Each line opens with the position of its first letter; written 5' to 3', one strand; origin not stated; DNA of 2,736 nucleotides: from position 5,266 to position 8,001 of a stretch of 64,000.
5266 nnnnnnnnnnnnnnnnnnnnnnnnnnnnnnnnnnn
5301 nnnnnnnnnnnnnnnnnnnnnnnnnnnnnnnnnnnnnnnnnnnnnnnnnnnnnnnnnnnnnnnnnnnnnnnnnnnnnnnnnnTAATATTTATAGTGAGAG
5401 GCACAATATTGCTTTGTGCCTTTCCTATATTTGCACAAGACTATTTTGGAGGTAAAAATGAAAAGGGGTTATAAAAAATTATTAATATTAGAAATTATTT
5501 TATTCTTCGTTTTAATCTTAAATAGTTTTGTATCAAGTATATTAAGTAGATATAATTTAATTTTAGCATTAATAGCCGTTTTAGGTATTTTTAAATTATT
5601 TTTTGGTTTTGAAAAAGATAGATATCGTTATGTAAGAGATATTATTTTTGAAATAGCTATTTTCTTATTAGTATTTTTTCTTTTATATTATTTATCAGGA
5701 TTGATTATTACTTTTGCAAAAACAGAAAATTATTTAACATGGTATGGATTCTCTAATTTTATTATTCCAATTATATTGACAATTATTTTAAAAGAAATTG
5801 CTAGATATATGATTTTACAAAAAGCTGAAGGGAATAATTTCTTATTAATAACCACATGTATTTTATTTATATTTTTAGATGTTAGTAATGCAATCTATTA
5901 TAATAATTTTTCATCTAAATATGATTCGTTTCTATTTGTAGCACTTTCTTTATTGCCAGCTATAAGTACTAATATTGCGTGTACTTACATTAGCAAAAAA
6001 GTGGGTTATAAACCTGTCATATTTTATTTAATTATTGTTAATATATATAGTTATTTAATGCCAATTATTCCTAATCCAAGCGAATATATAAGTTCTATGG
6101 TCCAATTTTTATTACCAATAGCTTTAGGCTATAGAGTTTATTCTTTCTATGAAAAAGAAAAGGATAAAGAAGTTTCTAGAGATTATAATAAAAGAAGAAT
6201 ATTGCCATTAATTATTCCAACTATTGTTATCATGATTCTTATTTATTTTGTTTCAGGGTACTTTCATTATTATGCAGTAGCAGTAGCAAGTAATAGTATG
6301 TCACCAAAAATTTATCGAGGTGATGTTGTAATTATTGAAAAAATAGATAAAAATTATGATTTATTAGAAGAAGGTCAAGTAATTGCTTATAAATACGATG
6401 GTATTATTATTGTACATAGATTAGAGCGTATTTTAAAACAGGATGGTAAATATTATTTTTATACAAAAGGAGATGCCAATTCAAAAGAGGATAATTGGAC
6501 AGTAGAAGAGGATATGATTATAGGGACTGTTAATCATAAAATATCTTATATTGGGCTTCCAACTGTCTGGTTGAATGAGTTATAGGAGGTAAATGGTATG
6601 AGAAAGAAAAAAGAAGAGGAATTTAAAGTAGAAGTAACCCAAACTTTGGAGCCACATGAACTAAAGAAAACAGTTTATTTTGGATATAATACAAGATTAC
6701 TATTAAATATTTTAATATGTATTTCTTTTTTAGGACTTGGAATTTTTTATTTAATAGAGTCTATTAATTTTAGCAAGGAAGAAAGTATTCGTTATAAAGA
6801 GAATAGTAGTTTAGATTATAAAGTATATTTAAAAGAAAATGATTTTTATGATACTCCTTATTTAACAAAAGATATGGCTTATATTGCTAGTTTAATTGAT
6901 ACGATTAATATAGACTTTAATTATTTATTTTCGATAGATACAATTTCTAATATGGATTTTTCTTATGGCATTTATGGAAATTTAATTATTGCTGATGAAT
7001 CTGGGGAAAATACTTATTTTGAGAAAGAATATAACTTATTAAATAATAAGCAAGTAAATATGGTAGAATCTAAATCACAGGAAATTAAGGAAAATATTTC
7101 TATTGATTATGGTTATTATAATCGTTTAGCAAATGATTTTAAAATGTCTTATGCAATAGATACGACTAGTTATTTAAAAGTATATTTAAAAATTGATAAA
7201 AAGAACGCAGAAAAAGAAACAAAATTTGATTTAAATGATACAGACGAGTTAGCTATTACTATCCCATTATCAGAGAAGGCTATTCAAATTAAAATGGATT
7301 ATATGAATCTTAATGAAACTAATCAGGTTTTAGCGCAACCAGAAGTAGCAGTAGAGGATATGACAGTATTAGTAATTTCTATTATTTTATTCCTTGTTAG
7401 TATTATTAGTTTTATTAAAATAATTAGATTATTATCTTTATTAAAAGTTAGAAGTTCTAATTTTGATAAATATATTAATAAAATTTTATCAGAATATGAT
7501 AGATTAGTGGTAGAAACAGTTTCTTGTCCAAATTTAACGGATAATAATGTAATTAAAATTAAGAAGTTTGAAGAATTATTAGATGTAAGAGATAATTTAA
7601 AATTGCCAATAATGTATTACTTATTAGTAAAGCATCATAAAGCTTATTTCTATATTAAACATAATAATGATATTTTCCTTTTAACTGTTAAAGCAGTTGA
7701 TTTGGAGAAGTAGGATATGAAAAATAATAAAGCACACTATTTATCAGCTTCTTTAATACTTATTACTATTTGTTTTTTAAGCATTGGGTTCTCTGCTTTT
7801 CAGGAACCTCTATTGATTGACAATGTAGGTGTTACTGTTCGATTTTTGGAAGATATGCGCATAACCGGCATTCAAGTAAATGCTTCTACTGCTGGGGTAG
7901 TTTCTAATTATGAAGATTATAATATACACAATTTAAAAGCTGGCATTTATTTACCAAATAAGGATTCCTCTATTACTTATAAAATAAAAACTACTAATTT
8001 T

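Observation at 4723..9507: SipW-type signal peptidase cluster with the peptidase fused to a polytopic membrane domain and two SipW-cognate substrates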

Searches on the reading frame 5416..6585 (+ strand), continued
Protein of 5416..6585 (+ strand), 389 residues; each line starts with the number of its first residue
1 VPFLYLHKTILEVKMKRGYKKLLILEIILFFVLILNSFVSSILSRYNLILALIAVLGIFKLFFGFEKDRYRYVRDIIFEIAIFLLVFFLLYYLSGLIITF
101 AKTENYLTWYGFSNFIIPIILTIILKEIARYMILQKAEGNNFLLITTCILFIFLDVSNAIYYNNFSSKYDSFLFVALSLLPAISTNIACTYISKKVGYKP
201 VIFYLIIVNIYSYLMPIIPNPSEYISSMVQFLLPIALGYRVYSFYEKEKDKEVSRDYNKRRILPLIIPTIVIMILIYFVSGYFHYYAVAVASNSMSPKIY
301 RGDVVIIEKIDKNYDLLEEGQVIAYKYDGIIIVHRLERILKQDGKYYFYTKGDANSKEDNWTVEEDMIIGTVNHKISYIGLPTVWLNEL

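Call 77: list_cluster_members(proteins=[P0001, P0271, P0391, P0012, P0093, P0521])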
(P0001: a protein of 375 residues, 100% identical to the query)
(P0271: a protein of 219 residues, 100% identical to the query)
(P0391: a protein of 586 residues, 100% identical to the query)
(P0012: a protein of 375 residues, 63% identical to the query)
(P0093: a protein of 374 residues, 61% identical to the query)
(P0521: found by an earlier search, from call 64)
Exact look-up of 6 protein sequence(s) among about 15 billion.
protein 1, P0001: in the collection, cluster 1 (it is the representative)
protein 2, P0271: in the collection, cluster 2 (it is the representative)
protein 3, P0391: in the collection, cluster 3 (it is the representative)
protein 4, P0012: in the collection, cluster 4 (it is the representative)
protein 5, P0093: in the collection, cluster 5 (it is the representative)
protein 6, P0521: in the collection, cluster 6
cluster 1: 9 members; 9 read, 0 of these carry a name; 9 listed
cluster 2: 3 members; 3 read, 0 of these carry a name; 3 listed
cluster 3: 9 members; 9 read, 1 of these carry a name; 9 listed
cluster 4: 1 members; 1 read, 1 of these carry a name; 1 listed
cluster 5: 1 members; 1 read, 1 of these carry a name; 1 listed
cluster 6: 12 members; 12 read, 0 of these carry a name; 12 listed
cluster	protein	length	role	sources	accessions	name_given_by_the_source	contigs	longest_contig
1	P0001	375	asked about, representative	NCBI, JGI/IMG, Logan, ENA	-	-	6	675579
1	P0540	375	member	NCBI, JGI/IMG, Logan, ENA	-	-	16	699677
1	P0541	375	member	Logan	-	-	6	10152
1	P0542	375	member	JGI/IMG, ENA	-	-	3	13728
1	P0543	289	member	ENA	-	-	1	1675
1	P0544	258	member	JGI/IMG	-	-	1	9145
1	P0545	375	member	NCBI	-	-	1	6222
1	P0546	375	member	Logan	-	-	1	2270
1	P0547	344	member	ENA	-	-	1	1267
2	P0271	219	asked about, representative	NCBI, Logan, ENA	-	-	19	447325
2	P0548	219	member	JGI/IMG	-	-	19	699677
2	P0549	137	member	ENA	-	-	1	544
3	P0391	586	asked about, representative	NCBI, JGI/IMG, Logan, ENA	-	-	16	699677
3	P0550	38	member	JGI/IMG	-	hypothetical protein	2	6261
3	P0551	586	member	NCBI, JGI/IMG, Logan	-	-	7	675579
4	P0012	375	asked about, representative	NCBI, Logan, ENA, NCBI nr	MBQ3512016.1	MAG: signal peptidase I [Bacilli bacterium] | signal peptidase I [Bacilli bacterium]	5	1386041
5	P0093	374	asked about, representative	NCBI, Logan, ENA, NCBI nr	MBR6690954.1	MAG: signal peptidase I [Bacilli bacterium] | signal peptidase I [Bacilli bacterium]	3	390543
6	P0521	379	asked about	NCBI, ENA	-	-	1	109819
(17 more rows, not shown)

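Call 93: search_protein_families(library=padloc, proteins=[window:5458-6582:+], max_evalue=0.01)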
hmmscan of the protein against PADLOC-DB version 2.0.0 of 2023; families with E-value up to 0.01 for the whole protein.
window:5458-6582:+ (375 aa): 0 families

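Call 94: search_protein_families(library=phrogs, proteins=[window:5458-6582:+], max_evalue=0.01)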
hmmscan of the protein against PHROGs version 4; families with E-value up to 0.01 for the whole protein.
window:5458-6582:+ (375 aa): 3 families
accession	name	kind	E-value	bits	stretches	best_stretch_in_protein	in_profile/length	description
phrog_6201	-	transcription regulation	5.7e-05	24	1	273-325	30-79/121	CI-like repressor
phrog_4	-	transcription regulation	0.00062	19.8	1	269-333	251-305/400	transcriptional repressor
phrog_15562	-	unknown function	0.0011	19.5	1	250-318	8-79/215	-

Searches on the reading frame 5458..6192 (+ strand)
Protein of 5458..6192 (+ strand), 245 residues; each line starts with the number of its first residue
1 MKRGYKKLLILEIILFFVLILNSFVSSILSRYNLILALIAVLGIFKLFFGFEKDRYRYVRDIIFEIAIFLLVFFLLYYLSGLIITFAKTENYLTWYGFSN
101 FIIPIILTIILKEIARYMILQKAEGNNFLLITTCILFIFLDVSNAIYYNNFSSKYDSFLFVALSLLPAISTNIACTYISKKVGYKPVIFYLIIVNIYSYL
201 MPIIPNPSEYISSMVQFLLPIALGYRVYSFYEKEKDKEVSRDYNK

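Call 16: search_protein_representatives(protein=window:5458-6192:+)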
Query: 245 residues. Proteins with E-value up to 0.001 (for the whole library): 608; up to 1e-10: 268; up to 1e-30: 38. The best 150 are listed.
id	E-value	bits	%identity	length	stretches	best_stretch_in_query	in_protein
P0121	2.2e-63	230.9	46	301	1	1-245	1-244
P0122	3.6e-63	230.2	48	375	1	1-242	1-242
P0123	4.0e-60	220.2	47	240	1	1-239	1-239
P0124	3.9e-59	217.0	48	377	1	1-242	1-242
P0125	3.1e-56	207.5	45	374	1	1-245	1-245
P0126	2.1e-55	204.8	47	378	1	2-245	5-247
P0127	4.3e-54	200.5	46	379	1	1-244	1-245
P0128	2.3e-53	198.1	46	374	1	1-236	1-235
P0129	2.4e-53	198.0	45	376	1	1-238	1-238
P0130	4.3e-53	197.2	45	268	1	1-244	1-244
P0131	7.6e-53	196.4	44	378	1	1-244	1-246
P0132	9.2e-53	196.1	43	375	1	1-243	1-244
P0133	2.6e-52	194.6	45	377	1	1-240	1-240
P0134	1.3e-51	192.4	42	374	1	1-245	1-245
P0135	2.1e-50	188.4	43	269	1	1-245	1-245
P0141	2.2e-44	168.7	39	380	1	6-244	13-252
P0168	1.0e-27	114.2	30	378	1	1-240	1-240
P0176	1.9e-26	110.0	30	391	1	2-244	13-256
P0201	8.7e-23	98.0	27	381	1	5-241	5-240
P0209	1.3e-21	94.1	29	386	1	8-235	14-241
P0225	1.7e-19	87.3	29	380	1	5-238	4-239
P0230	4.5e-19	85.9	27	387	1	18-234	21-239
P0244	6.0e-18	82.2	27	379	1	3-235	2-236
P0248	1.1e-17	81.3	28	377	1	1-238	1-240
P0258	2.8e-17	80.0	27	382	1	3-234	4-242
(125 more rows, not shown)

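Call 36: find_encoding_contigs(protein=P0201, flank=6000, max_places=3)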
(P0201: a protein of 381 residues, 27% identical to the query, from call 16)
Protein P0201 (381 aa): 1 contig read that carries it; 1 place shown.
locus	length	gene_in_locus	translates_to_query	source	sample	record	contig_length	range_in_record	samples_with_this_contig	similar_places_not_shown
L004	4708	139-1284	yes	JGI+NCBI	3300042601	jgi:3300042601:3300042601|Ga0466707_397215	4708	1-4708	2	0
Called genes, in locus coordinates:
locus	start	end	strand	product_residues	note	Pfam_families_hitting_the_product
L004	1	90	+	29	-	?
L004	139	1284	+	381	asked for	PF00717:Peptidase_S24 (weak), PF10502:Peptidase_S26 (faint)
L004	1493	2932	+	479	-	PF00990:GGDEF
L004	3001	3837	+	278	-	PF01936:NYN, PF12872:OST-HTH (weak)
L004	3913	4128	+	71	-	-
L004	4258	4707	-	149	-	?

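Call 39: find_encoding_contigs(protein=P0168, flank=7000, max_places=3)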
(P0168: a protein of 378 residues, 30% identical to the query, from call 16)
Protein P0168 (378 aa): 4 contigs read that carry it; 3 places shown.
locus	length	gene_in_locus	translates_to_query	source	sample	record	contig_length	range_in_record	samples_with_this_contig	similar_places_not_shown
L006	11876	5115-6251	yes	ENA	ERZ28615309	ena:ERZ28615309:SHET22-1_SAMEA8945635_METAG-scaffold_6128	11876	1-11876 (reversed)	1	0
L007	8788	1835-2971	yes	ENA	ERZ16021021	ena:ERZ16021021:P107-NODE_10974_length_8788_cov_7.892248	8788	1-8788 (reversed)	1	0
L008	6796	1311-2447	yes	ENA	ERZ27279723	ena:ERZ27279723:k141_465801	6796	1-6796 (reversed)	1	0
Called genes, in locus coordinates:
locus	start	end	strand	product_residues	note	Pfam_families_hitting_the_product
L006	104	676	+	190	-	-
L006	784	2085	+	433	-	PF00009:GTP_EFTU, PF01926:MMR_HSR1, PF02421:FeoB_N, PF04548:AIG1, PF00009:GTP_EFTU, PF01926:MMR_HSR1, PF02421:FeoB_N, PF14714:KH_dom-like, +9 more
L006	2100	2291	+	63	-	-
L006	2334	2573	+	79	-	PF14069:SpoVIF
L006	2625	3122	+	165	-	-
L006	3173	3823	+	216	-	-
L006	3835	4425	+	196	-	-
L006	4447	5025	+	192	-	-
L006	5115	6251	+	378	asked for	-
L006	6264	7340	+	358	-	PF17231:DUF5305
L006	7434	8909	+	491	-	PF09547:SpoIVA_ATPase, PF20438:SpoIVA_middle, PF20439:SpoIVA_C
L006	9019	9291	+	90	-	PF00216:Bac_DNA_binding, PF18291:HU-HIG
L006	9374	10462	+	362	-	PF01743:PolyA_pol, PF12627:PolyA_pol_RNAbd, PF13735:tRNA_NucTran2_2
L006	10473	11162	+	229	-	-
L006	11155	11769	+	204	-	PF00730:HhH-GPD, PF00633:HHH (weak)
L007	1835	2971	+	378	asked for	-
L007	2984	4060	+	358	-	PF17231:DUF5305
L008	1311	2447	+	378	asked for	-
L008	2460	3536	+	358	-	PF17231:DUF5305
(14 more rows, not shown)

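Call 40: find_encoding_contigs(protein=P0230, flank=7000, max_places=3)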
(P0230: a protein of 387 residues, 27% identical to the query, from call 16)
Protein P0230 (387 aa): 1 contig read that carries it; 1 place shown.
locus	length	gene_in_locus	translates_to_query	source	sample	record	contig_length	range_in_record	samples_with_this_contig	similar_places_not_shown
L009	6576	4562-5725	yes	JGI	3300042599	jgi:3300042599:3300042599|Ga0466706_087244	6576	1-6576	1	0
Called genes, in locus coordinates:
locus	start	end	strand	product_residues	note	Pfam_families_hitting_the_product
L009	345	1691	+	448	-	PF08245:Mur_ligase_M, PF08353:MurT_C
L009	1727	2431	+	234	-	PF07685:GATase_3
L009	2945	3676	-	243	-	PF20772:TACO1_YebC_N, PF01709:Transcrip_reg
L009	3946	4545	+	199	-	-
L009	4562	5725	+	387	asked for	-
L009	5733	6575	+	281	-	?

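Call 64: list_cluster_members(proteins=[P0201, P0230, P0244, P0258, P0209, P0176, P0168, P0141, P0225, P0248])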
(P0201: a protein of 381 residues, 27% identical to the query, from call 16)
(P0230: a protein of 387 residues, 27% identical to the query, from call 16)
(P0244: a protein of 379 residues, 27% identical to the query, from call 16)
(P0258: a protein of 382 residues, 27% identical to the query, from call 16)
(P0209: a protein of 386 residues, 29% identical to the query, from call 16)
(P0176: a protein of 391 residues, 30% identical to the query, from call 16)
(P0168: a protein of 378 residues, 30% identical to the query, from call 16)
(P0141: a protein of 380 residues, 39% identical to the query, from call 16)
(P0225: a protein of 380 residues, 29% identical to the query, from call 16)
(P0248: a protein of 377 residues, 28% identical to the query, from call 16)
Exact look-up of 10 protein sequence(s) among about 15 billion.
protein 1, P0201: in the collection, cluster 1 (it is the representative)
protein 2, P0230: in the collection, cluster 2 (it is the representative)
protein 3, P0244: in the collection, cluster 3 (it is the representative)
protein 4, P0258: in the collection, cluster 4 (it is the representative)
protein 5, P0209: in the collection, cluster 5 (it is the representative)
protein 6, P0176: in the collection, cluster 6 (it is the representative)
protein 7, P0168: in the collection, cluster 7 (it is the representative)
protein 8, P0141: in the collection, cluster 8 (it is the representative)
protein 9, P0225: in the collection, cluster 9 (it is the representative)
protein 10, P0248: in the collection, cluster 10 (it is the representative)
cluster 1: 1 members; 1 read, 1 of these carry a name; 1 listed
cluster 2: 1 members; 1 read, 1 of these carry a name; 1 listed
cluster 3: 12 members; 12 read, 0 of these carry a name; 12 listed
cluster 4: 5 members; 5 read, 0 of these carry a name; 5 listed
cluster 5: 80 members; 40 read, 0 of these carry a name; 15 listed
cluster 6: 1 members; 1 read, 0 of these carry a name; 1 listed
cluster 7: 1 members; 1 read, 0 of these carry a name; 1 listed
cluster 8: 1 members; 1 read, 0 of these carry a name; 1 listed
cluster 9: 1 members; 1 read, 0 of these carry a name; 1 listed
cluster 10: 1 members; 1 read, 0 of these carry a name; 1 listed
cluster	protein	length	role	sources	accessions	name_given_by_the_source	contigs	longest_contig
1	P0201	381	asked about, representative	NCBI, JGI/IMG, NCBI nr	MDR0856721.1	MAG: signal peptidase I [Clostridiales bacterium] | signal peptidase I | signal peptidase I [Clostridiales bacterium]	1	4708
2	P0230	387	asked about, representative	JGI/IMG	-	signal peptidase I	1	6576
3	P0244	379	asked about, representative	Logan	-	-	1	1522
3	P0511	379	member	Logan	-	-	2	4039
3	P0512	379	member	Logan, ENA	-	-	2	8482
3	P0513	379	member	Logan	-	-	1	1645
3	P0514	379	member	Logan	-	-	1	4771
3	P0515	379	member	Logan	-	-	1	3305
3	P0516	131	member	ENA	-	-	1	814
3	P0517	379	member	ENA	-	-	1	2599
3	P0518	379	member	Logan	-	-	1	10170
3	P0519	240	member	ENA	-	-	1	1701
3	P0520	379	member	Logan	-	-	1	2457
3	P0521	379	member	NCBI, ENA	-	-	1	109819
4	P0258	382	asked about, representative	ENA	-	-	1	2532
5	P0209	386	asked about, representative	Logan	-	-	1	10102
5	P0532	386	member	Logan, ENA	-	-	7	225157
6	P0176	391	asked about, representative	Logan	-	-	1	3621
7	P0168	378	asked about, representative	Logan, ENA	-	-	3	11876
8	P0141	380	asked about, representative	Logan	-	-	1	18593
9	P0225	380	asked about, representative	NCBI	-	-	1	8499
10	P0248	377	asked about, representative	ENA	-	-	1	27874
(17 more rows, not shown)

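Call 65: find_encoding_contigs(protein=P0532, flank=7000, max_places=1)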
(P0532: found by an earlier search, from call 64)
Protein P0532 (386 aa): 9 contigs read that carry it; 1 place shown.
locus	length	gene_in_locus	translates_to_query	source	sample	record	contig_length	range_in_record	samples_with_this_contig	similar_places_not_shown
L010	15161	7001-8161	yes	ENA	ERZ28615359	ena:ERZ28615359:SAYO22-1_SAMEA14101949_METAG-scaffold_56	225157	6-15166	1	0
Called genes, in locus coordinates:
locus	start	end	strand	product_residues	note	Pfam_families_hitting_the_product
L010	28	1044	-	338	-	PF00579:tRNA-synt_1b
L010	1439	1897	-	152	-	PF00436:SSB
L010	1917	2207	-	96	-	PF01250:Ribosomal_S6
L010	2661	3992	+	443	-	PF00004:AAA (weak), PF01637:ATPase_2 (weak), PF07724:AAA_2 (faint), PF13401:AAA_22 (weak)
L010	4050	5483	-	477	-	-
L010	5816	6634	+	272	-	-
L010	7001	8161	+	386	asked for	PF10502:Peptidase_S26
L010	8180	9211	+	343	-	PF17231:DUF5305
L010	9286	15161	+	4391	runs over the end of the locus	PF13229:Beta_helix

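Call 66: find_encoding_contigs(protein=P0521, flank=7000, max_places=1)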
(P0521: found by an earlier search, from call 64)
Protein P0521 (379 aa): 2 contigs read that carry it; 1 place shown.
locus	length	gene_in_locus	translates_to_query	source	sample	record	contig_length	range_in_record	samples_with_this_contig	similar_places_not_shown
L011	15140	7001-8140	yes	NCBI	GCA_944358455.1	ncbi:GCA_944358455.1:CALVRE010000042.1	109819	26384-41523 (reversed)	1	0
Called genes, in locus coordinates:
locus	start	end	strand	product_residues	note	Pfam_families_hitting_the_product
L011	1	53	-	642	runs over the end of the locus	PF17425:Arylsulfotran_N, PF05935:Arylsulfotrans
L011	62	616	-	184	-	PF01327:Pep_deformylase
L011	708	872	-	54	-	-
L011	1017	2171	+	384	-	PF01098:FTSW_RODA_SPOVE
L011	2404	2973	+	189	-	PF10531:SLBB, PF22461:SLBB_2 (faint), PF12836:HHH_3, PF14520:HHH_5 (faint), PF00633:HHH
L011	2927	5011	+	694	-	PF13567:DUF4131, PF03772:Competence, PF00753:Lactamase_B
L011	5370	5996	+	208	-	-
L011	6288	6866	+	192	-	-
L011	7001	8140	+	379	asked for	PF10502:Peptidase_S26 (weak), PF00717:Peptidase_S24 (weak)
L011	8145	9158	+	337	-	PF17231:DUF5305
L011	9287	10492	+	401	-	-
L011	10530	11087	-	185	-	PF20122:DUF6512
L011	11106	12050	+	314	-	PF03851:UvdE, PF01261:AP_endonuc_2 (weak)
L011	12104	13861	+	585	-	PF01807:Zn_ribbon_DnaG, PF08275:DNAG_N, PF01751:Toprim, PF13662:Toprim_4, PF13155:Toprim_2, PF10410:DnaB_bind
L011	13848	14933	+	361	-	PF03979:Sigma70_r1_1, PF00140:Sigma70_r1_2, PF04542:Sigma70_r2, PF04539:Sigma70_r3, PF04545:Sigma70_r4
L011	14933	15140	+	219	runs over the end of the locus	PF06325:PrmA (weak), PF12847:Methyltransf_18, PF04816:TrmK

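Call 67: find_encoding_contigs(protein=P0248, flank=7000, max_places=1)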
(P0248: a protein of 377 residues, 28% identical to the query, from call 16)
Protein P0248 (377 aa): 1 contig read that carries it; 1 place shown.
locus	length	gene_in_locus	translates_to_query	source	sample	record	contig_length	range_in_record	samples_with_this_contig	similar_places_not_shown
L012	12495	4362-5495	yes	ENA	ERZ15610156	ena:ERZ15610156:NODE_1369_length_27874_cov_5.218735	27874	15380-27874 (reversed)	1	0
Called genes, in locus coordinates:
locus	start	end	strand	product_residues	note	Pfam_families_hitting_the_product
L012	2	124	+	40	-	?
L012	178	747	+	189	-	PF09335:VTT_dom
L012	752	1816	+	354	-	PF02646:RmuC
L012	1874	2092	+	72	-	PF26135:YuzI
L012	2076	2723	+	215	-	-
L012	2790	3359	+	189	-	-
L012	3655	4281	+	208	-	-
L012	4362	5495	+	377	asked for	PF10502:Peptidase_S26, PF00717:Peptidase_S24 (weak)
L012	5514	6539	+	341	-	PF17231:DUF5305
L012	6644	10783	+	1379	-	-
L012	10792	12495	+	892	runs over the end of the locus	PF17802:SpaA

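Call 91: search_solved_structures(query=window:5458-6192:+, max_evalue=10, show_alignments=0)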
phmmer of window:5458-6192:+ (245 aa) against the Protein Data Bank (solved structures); distinct sequences matched with E-value up to 10: 1.
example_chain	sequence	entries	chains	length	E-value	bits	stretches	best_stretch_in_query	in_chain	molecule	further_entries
6vfi_A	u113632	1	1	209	0.0092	19.4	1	95-171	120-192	O43_dn18A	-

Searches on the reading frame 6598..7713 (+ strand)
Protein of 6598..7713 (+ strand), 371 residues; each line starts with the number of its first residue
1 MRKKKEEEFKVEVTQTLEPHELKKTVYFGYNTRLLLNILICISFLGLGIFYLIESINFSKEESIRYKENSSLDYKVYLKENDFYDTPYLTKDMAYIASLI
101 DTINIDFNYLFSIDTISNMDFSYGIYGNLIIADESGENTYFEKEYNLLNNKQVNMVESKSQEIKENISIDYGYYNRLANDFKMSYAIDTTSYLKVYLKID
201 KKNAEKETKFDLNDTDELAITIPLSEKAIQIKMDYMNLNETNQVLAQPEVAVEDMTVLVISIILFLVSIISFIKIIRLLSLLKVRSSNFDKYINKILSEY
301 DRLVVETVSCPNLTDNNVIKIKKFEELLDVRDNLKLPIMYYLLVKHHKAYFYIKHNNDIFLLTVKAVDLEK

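Call 3: search_protein_families(library=pfam, proteins=[window:6598-7713:+], max_evalue=0.1)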
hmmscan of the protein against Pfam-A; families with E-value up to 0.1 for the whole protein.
window:6598-7713:+ (371 aa): 1 family
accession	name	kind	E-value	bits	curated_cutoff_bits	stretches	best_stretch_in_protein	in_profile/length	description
PF17231.7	DUF5305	-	2.9e-10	40.4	29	1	142-343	2-202/217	Family of unknown function (DUF5305)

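Call 4: search_protein_families(library=ncbifam, proteins=[window:6598-7713:+], max_evalue=0.1)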
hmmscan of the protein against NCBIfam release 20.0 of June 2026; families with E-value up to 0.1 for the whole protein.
window:6598-7713:+ (371 aa): 0 families

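Call 92: search_solved_structures(query=window:6598-7710:+, max_evalue=10, show_alignments=0)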
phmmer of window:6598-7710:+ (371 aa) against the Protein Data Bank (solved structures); distinct sequences matched with E-value up to 10: 1.
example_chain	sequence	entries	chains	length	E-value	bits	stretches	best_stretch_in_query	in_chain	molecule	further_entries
5b83_B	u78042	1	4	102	2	10.7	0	211-262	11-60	Optineurin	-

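Call 93: search_protein_families(library=padloc, proteins=[window:6598-7710:+], max_evalue=0.01)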
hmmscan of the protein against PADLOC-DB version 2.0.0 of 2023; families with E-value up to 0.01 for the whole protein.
window:6598-7710:+ (371 aa): 0 families

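Call 94: search_protein_families(library=phrogs, proteins=[window:6598-7710:+], max_evalue=0.01)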
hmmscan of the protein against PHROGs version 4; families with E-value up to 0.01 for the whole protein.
window:6598-7710:+ (371 aa): 0 families

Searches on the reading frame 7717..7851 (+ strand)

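Call 17: search_protein_families(library=ncbifam, proteins=[window:7717-7851:+], max_evalue=10)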
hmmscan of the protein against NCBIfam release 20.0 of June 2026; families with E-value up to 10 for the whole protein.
seq(45 aa): 1 family
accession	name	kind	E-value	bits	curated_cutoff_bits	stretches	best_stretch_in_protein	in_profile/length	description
TIGR00470.1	sepS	equivalog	0.0078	14.7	380.65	1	4-43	44-83/533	O-phosphoserine--tRNA ligase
